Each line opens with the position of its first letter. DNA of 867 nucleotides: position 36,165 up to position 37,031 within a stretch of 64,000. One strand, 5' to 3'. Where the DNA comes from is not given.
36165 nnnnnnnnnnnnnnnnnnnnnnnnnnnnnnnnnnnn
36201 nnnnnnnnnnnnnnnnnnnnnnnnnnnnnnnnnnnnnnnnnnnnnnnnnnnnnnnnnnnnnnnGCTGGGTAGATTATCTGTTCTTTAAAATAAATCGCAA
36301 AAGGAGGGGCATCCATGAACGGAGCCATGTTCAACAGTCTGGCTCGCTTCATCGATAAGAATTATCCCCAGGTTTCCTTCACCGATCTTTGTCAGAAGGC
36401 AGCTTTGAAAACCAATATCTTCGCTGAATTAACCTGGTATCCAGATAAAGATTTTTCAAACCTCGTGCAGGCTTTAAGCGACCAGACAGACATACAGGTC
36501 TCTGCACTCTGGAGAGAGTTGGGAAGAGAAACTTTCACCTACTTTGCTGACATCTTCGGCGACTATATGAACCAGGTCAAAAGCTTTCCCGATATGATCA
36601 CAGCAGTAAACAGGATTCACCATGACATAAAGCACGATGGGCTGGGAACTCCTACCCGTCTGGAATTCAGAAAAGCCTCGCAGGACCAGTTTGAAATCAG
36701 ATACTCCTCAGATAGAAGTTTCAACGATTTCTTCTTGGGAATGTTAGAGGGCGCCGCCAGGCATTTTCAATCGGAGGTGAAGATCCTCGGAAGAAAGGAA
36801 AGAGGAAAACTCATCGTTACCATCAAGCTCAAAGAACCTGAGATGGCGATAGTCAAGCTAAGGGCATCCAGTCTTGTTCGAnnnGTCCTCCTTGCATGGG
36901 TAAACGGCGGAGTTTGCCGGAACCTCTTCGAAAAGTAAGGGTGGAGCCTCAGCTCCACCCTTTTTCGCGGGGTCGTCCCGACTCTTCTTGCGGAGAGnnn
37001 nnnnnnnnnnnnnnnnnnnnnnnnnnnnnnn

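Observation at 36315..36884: Orphan H-NOX haem sensor predicted to be NO-selective, with no cognate kinase or cyclase nearby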

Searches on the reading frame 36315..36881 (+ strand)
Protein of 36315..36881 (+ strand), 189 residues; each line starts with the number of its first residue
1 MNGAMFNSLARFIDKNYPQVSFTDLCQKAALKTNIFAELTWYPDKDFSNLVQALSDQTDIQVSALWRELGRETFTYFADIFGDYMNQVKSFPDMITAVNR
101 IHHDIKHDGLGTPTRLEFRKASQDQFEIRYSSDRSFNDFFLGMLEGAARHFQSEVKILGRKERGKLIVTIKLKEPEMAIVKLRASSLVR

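Call 3: search_protein_families(library=pfam, proteins=[window:36315-36881:+], max_evalue=1)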
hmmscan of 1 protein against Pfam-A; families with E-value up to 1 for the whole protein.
window:36315-36881:+ (189 aa): 2 families
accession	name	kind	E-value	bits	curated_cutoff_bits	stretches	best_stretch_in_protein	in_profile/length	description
PF07700.20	HNOB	-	5.6e-27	95.1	25.5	1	3-157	2-161/163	Haem-NO-binding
PF12099.14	DUF3575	-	0.14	11.9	21.1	0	124-153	68-96/177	Protein of unknown function (DUF3575)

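Call 4: search_protein_families(library=ncbifam, proteins=[window:36315-36881:+], max_evalue=1)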
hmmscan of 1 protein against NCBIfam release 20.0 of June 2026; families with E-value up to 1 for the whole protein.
window:36315-36881:+ (189 aa): 1 family
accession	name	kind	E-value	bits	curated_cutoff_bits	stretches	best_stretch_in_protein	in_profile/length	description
NF001941.0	PRK00723.1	equivalog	0.0071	15.6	371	1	125-187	75-137/297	phosphatidylserine decarboxylase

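Call 5: search_solved_structures(query=window:36315-36881:+, max_evalue=10, show_alignments=4)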
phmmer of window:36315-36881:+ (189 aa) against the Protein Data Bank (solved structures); distinct sequences matched with E-value up to 10: 27.
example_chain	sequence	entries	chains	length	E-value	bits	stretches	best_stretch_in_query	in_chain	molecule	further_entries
3iqb_A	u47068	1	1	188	1.9e-14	57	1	43-175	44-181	Methyl-accepting chemotaxis protein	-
3nvu_A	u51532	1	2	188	5e-14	55.7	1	43-175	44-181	Methyl-accepting chemotaxis protein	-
3eee_A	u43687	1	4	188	5e-14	55.7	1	43-175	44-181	Methyl-accepting chemotaxis protein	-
6cww_A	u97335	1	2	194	6.6e-14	55.3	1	43-176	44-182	Methyl-accepting chemotaxis protein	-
1xbn_A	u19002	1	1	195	6.7e-14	55.3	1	43-175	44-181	Methyl-accepting chemotaxis protein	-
3nvr_A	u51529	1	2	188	6.8e-14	55.2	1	43-175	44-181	Methyl-accepting chemotaxis protein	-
1u4h_A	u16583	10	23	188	6.8e-14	55.2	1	43-175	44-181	Heme-based Methyl-accepting Chemotaxis Protein | Methyl-accepting chemotaxis protein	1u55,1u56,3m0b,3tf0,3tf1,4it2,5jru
3sj5_A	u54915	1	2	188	6.8e-14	55.2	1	43-175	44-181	Methyl-accepting chemotaxis protein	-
4fdk_A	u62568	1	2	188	4.7e-13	52.5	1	43-175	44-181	Methyl-accepting chemotaxis protein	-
3lah_A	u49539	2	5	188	7.6e-13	51.8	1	43-175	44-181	Methyl-accepting chemotaxis protein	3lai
2kii_A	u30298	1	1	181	7.2e-08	35.6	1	1-157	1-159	Putative uncharacterized protein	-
4u9b_A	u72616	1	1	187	7.9e-08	35.5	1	1-157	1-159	NO-binding heme-dependent sensor protein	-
6ocv_A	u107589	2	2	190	1.4e-07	34.7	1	1-157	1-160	Heme NO binding domain protein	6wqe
2kil_A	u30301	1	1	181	5e-07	32.9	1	1-157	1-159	Putative uncharacterized protein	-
4u99_A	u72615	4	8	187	7e-07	32.4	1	1-157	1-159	NO-binding heme-dependent sensor protein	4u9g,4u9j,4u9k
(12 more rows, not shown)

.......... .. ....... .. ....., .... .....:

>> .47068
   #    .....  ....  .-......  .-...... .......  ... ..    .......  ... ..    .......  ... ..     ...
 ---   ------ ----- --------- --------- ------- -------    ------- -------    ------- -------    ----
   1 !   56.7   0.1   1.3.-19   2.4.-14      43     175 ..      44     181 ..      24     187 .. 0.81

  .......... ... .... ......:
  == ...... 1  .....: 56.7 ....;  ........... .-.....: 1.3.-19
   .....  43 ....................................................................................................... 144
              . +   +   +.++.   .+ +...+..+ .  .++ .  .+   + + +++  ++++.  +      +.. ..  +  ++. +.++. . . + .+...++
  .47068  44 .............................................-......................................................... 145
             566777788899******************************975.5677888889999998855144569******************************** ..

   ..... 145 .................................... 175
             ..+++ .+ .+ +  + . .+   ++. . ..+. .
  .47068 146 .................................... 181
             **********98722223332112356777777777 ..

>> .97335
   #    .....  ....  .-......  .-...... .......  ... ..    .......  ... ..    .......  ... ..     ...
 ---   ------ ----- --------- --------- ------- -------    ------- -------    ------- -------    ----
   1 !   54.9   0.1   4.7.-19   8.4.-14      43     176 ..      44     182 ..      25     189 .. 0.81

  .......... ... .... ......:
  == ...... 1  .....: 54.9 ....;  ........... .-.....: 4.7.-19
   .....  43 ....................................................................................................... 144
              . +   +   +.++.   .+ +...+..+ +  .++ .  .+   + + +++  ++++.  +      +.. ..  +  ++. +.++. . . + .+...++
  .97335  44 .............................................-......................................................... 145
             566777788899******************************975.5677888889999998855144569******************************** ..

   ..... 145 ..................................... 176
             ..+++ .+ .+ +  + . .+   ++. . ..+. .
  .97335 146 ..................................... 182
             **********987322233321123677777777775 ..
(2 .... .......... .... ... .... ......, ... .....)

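Call 10: find_homologous_proteins(query=window:36315-36881:+, max_evalue=0.001)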
Query window:36315-36881:+ (189 aa): 91 proteins with E <= 0.001 among 117 candidates.
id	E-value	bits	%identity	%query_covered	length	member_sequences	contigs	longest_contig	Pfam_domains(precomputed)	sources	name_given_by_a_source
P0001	1.1e-116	405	96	100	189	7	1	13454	PF07700.21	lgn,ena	-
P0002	2.6e-94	332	79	95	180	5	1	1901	PF07700.21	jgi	-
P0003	2.6e-94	332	79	95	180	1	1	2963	PF07700.21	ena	-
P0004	1.2e-93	330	81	95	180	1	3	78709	PF07700.21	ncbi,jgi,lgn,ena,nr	ncbi:MAG: hypothetical protein AMJ91_03265 [candidate division Zixibacteria bacterium SM23_73_3]|nr:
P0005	4.7e-93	328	79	95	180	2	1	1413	PF07700.21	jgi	jgi:hypothetical protein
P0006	5.2e-93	328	79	95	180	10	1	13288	PF07700.21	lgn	-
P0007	7.0e-93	327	80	95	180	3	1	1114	PF07700.21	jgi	jgi:hypothetical protein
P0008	1.1e-92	327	77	95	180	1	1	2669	PF07700.21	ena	-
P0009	1.4e-92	326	76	100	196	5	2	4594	PF07700.21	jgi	jgi:hypothetical protein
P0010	3.8e-92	325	79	95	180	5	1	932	PF07700.21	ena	-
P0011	5.4e-92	324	78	95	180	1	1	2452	PF07700.21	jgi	jgi:hypothetical protein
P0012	2.4e-91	322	77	95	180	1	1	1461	PF07700.21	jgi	jgi:hypothetical protein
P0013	3.5e-91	322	78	95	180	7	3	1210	PF07700.21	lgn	-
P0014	7.2e-91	321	76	95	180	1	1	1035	PF07700.21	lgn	-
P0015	1.3e-90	320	78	95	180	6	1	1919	PF07700.21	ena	-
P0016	2.2e-90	319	79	94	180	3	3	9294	PF07700.21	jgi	jgi:hypothetical protein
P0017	2.0e-89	316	73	95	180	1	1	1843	PF07700.21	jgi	jgi:hypothetical protein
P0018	4.8e-89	315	73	95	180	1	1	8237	PF07700.21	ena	-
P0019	9.2e-89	314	76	95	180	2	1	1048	PF07700.21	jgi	jgi:hypothetical protein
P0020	1.1e-88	314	75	95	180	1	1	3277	PF07700.21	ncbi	-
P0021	4.7e-88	312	74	95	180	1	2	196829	PF07700.21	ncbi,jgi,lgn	-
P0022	8.9e-88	311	75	95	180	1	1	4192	PF07700.21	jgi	jgi:hypothetical protein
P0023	9.4e-88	311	72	95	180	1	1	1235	PF07700.21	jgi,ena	-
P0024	1.2e-87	310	76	95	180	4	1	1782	PF07700.21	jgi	jgi:hypothetical protein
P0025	3.0e-87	309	76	95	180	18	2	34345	PF07700.21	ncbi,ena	-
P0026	1.6e-86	307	73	95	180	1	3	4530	PF07700.21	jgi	jgi:hypothetical protein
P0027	2.1e-86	306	74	95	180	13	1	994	PF07700.21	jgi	jgi:methyl-accepting chemotaxis protein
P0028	2.2e-86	306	74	95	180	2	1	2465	PF07700.21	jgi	jgi:methyl-accepting chemotaxis protein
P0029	6.5e-86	305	72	95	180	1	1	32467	PF07700.21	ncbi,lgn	ncbi:MAG: heme NO-binding domain-containing protein [Candidatus Zixiibacteriota bacterium]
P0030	6.6e-86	305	72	94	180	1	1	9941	PF07700.21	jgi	-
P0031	7.2e-86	304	71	95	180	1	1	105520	PF07700.21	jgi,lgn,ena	-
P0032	1.0e-85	304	74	95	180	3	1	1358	PF07700.21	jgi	jgi:hypothetical protein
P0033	1.1e-85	304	72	95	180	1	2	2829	PF07700.21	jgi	jgi:hypothetical protein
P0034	1.5e-84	300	74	95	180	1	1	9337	PF07700.21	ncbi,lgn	-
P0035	2.0e-84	300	71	95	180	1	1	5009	PF07700.21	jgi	jgi:hypothetical protein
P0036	4.5e-84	299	72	95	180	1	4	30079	PF07700.21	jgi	jgi:hypothetical protein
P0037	1.2e-83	297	72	95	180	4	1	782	PF07700.21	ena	-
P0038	5.0e-83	295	72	95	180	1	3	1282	PF07700.21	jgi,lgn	-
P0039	2.7e-82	293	70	94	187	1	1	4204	PF07700.21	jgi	jgi:hypothetical protein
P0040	2.7e-81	290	71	95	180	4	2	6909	PF07700.21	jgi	jgi:hypothetical protein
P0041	2.9e-81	289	68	95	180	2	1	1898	PF07700.21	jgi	jgi:hypothetical protein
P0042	4.4e-81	289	68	94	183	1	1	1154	PF07700.21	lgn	-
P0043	8.8e-81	288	69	95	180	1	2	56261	PF07700.21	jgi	jgi:hypothetical protein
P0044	9.3e-81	288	68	95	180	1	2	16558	PF07700.21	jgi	jgi:hypothetical protein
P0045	1.8e-80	287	68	95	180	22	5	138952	PF07700.21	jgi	jgi:hypothetical protein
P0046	2.2e-80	287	67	94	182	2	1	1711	PF07700.21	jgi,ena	-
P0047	2.5e-80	286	67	94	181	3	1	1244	PF07700.21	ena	-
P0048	2.6e-80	286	67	94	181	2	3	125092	PF07700.21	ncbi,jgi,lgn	-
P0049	2.9e-80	286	68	95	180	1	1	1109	PF07700.21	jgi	jgi:hypothetical protein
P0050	3.3e-80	286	70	96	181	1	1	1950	PF07700.21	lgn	-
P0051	3.3e-80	286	68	94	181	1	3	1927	PF07700.21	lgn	-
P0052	4.5e-80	286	68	95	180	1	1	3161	PF07700.21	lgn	-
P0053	6.5e-80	285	66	95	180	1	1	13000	PF07700.21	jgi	jgi:hypothetical protein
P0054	7.4e-80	285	68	95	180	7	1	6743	PF07700.21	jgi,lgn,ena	-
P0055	8.3e-80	285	69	95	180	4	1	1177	PF07700.21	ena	-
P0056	2.5e-79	283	67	94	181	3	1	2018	PF07700.21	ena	-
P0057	3.4e-79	283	66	95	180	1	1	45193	PF07700.21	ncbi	-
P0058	4.1e-79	282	68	94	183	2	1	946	PF07700.21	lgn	-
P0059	4.5e-79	282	67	95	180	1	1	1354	PF07700.21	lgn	-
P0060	8.5e-79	281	67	95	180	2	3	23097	PF07700.21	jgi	jgi:hypothetical protein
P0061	8.9e-79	281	67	95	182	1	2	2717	PF07700.21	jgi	jgi:hypothetical protein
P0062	1.2e-78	281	67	95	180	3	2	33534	PF07700.21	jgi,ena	-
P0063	1.3e-78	281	68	93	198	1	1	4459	PF07700.21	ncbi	-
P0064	1.8e-78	280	67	94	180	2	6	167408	PF07700.21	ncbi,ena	-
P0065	1.9e-78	280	64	95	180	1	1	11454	PF07700.21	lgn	-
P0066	2.5e-78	280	66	95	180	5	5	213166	PF07700.21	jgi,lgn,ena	jgi:hypothetical protein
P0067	2.9e-78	280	67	94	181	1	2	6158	PF07700.21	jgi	jgi:hypothetical protein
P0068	4.2e-78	279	69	95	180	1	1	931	PF07700.21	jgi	jgi:hypothetical protein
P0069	5.2e-78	279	67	95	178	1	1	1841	PF07700.21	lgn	-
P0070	8.7e-78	278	69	95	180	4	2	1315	PF07700.21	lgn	-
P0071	4.8e-77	276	66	94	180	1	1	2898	PF07700.21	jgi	jgi:hypothetical protein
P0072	8.5e-77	275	65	95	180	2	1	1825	PF07700.21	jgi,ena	-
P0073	1.2e-76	274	64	95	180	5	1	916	PF07700.21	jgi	-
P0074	6.1e-76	272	64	94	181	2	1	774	PF07700.21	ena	-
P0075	1.6e-75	271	64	94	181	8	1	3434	PF07700.21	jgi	jgi:hypothetical protein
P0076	4.4e-75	269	64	95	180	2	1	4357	PF07700.21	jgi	-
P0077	5.1e-75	269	66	95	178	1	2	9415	PF07700.21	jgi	jgi:hypothetical protein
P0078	7.6e-75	269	64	95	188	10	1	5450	PF07700.21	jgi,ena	jgi:hypothetical protein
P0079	8.5e-75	268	63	95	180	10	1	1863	PF07700.21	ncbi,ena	-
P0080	2.3e-74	267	63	95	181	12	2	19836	PF07700.21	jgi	jgi:hypothetical protein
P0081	7.8e-74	265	82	75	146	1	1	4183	PF07700.21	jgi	-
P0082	3.5e-73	263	64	94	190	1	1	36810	PF07700.21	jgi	jgi:hypothetical protein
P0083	3.8e-73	263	61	95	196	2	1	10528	PF07700.21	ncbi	-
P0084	1.5e-72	261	60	95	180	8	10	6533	PF07700.21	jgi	jgi:hypothetical protein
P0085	4.5e-72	259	61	94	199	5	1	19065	PF07700.21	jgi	-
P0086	9.0e-72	259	61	95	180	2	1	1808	PF07700.21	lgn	-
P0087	4.9e-61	224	67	79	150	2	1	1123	PF07700.21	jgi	jgi:hypothetical protein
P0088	3.1e-60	221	74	69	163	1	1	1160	PF07700.21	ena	-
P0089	2.8e-57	211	63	79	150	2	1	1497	PF07700.21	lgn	-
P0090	5.1e-53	197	73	67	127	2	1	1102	PF07700.21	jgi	jgi:methyl-accepting chemotaxis protein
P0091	4.5e-46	175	74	58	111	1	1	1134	PF07700.21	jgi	jgi:hypothetical protein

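Call 11: find_encoding_contigs(protein=P0004, flank=8000, max_places=2)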
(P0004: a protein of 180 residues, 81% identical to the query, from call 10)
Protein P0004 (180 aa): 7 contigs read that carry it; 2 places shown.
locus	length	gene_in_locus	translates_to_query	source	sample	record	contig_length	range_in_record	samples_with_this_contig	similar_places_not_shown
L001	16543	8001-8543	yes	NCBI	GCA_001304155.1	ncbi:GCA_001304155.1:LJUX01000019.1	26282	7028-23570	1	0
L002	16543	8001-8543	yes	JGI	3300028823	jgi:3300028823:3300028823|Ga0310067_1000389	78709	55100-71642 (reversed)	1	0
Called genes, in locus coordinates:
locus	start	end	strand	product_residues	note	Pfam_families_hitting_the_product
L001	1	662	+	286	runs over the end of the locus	PF00404:Dockerin_1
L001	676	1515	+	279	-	PF00404:Dockerin_1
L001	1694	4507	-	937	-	PF13620:CarboxypepD_reg (weak), PF13715:CarbopepD_reg_2 (faint), PF17210:SdrD_B (faint), PF17802:SpaA (faint), PF22904:NOMO1-like_2nd (faint)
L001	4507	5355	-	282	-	-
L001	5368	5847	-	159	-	-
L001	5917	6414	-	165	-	-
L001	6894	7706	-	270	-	PF03819:MazG, PF01503:PRA-PH (weak), PF03819:MazG (weak)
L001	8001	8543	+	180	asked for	PF07700:HNOB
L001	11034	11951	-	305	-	PF01040:UbiA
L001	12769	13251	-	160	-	PF05036:SPOR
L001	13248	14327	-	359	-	PF00483:NTP_transferase, PF12804:NTP_transf_3 (weak), PF22640:ManC_GMP_beta-helix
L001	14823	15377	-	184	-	PF05683:Fumerase_C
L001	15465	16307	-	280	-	PF05681:Fumerase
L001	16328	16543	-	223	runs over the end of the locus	-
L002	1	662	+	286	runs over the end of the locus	PF00404:Dockerin_1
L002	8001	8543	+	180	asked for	PF07700:HNOB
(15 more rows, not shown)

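Call 12: find_encoding_contigs(protein=P0021, flank=8000, max_places=2)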
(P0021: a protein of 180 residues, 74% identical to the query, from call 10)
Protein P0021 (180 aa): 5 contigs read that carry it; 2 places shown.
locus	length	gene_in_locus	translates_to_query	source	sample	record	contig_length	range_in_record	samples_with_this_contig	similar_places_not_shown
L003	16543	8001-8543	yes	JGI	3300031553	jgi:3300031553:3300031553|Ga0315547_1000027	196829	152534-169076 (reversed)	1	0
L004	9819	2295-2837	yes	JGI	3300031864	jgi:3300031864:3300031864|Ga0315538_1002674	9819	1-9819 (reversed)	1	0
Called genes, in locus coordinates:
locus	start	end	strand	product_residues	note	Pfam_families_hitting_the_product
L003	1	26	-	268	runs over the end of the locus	PF00142:Fer4_NifH (weak), PF01656:CbiA, PF02374:ArsA_ATPase (faint), PF06564:CBP_BcsQ, PF09140:MipZ (faint), PF10609:ParA, PF13614:AAA_31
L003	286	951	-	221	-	PF02527:GidB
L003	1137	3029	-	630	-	PF00890:FAD_binding_2 (faint), PF01134:GIDA, PF07992:Pyr_redox_2 (weak), PF12831:FAD_oxidored, PF21680:GIDA_C_1st, PF13932:SAM_GIDA_C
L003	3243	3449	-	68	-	PF10049:DUF2283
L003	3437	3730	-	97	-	PF14076:DUF4258 (weak)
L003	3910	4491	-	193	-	PF03703:bPH_2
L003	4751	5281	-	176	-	PF00881:Nitroreductase, PF14512:TM1586_NiRdase (weak)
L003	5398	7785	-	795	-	PF01433:Peptidase_M1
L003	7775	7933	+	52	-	-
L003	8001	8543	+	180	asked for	PF07700:HNOB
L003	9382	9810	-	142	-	-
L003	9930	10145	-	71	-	PF10049:DUF2283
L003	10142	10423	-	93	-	-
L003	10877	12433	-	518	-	PF10396:TrmE_N, PF12631:MnmE_helical, PF03193:RsgA_GTPase (faint), PF00009:GTP_EFTU (faint), PF00350:Dynamin_N (faint), PF01926:MMR_HSR1, PF02421:FeoB_N, PF04548:AIG1 (weak)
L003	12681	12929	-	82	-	-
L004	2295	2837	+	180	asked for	PF07700:HNOB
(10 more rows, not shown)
